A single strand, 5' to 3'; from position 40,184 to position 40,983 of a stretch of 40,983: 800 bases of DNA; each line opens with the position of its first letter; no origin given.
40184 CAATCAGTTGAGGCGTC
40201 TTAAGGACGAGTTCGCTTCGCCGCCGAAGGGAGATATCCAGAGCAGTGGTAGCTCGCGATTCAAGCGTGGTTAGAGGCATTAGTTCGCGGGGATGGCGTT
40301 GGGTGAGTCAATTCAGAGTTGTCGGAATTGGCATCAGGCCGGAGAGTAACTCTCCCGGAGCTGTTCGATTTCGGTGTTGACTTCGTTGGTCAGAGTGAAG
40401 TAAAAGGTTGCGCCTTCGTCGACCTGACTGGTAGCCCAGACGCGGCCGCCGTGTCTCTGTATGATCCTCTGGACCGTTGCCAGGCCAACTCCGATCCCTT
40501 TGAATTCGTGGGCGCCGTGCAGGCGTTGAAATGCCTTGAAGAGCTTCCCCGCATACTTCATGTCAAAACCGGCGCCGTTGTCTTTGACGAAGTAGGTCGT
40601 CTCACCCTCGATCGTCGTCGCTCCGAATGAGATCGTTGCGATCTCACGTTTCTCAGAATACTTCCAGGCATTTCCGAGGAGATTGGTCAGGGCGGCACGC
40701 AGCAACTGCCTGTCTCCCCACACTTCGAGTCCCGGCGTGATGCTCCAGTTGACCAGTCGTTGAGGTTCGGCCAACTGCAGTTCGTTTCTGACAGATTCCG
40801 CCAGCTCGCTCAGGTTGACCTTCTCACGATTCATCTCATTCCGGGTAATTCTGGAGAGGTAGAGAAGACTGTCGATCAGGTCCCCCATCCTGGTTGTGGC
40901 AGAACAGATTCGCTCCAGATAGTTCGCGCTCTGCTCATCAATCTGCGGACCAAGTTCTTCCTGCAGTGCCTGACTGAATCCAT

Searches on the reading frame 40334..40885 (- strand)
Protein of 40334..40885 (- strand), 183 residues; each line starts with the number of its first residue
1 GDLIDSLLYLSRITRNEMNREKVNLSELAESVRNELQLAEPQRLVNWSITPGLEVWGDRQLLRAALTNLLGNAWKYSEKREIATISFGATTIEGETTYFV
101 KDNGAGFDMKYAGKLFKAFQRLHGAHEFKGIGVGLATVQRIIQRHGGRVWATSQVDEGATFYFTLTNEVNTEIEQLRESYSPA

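Call 70: search_protein_families(library=pfam, proteins=[window:40334-40885:-], max_evalue=0.001)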
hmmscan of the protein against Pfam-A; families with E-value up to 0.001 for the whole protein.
window:40334-40885:- (183 aa): 1 family
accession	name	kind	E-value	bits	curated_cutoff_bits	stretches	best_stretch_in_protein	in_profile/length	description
PF02518.31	HATPase_c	-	2.8e-20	73.3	26.4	1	57-166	1-108/111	Histidine kinase-, DNA gyrase B-, and HSP90-like ATPase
